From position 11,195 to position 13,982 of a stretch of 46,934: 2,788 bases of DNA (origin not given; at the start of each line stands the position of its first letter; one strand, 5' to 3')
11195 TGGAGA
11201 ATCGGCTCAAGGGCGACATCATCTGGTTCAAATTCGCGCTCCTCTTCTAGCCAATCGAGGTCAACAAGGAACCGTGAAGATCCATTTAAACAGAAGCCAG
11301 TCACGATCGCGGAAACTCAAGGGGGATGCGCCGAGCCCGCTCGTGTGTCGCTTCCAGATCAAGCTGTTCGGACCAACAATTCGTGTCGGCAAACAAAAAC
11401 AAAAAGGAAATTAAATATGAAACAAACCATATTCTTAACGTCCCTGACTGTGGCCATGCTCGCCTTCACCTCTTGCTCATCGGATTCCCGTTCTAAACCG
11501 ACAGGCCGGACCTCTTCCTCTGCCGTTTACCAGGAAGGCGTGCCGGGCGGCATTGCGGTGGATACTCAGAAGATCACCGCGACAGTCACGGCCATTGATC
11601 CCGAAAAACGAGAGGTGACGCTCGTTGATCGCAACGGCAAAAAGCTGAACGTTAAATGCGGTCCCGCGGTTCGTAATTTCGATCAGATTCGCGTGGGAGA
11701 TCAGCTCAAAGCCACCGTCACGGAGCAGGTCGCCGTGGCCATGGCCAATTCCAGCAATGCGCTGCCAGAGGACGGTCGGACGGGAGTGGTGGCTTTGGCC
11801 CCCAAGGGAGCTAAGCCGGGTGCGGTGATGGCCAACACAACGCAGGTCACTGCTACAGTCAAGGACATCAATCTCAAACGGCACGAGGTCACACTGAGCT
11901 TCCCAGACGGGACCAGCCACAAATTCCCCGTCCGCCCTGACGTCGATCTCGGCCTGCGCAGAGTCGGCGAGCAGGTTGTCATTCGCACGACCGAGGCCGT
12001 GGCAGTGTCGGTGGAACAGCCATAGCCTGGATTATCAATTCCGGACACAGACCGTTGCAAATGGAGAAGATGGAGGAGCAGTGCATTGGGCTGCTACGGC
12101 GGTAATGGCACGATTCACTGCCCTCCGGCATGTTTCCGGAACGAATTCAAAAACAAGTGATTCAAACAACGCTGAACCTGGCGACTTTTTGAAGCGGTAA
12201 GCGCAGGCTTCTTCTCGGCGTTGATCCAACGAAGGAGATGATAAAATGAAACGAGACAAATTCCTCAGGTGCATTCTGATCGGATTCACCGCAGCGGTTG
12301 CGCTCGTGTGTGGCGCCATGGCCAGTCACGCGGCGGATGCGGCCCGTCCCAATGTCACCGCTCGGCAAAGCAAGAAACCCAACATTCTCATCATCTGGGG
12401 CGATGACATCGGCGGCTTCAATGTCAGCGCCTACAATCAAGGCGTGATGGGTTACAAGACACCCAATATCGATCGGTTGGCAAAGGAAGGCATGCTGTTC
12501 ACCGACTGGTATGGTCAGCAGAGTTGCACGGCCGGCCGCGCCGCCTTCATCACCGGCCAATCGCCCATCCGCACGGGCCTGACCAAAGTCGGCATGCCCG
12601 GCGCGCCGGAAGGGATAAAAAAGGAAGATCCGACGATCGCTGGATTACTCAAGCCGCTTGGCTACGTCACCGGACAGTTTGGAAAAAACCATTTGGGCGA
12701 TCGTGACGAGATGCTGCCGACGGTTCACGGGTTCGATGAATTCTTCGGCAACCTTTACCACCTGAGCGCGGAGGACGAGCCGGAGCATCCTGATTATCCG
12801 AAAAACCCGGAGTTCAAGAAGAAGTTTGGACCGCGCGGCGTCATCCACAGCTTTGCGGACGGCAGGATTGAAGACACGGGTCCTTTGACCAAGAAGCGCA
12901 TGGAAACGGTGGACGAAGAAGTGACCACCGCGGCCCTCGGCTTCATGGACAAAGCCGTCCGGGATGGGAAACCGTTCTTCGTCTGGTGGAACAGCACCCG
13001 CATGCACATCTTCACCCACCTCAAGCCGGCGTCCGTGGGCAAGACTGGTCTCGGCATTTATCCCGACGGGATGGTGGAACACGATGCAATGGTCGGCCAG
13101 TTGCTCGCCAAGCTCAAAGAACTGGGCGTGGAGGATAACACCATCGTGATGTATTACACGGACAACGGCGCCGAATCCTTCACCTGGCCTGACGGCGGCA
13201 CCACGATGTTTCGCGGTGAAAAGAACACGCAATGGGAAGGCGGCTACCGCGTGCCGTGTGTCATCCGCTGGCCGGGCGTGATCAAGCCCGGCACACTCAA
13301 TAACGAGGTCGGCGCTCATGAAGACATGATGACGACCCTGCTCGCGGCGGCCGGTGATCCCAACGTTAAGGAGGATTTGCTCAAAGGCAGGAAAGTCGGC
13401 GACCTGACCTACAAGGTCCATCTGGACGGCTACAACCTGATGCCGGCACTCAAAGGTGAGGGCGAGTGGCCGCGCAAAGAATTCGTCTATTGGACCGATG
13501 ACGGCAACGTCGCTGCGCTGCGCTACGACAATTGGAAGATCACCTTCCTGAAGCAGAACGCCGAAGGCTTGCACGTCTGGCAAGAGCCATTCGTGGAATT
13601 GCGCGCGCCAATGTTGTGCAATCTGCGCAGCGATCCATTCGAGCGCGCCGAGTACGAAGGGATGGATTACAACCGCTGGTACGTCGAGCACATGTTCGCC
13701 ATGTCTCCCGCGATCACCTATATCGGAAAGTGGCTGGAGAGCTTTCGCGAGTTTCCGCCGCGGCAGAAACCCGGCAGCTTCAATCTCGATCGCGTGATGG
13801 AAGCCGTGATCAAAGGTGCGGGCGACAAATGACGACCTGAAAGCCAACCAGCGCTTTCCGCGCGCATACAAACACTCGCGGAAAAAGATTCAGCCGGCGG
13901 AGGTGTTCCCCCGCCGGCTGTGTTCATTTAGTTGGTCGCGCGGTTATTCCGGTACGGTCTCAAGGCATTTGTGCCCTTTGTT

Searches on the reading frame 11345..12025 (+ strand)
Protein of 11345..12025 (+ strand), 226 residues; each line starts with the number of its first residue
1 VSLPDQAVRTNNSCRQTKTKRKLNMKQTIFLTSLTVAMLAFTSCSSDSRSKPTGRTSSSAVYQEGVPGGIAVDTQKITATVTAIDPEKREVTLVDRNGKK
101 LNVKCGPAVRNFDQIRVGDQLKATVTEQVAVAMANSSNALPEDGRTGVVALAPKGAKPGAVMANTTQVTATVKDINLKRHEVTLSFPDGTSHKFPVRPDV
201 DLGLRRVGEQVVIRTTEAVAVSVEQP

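Call 17: search_protein_families(library=pfam, proteins=[window:11345-12025:+], max_evalue=0.01)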
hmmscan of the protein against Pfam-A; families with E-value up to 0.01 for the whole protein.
window:11345-12025:+ (226 aa): 2 families
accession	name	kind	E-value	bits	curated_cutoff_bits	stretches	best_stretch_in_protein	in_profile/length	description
PF07076.17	DUF1344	-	0.00071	19.8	23.1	0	167-214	3-46/60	Protein of unknown function (DUF1344)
PF11604.15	CusF_Ec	-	0.0037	17.5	27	0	75-93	2-20/72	Copper binding periplasmic protein CusF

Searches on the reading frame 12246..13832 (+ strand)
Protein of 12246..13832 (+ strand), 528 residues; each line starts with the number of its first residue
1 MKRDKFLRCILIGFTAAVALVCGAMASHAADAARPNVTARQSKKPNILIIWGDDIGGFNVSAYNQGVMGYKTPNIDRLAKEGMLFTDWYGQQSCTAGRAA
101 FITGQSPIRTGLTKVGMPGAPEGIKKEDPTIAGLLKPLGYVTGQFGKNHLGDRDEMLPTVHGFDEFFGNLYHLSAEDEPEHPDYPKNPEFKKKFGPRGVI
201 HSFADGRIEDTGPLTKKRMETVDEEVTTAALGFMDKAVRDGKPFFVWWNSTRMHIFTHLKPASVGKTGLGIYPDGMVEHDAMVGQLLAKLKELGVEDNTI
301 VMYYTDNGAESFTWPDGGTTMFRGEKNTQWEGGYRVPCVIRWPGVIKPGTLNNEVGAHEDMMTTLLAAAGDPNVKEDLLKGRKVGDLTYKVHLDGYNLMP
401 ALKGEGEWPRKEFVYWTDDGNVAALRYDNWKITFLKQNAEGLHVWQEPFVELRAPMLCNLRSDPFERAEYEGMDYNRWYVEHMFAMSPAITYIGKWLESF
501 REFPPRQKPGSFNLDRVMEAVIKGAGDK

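Call 17: search_protein_families(library=pfam, proteins=[window:12246-13832:+], max_evalue=0.01)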
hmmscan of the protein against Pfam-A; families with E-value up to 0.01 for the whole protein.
window:12246-13832:+ (528 aa): 4 families
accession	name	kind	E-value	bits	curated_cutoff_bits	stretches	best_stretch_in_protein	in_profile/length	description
PF00884.28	Sulfatase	-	1.6e-50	172.6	25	1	45-370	1-300/301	Sulfatase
PF01663.27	Phosphodiest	-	0.00011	22.3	23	0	221-312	135-224/342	Type I phosphodiesterase / nucleotide pyrophosphatase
PF14707.11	Sulfatase_C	-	0.00032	21.7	30.9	1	410-474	3-75/127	C-terminal region of aryl-sulfatase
PF16347.10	SGSH_C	-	0.0014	19.3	29.3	1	326-373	8-55/154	N-sulphoglucosamine sulphohydrolase, C-terminal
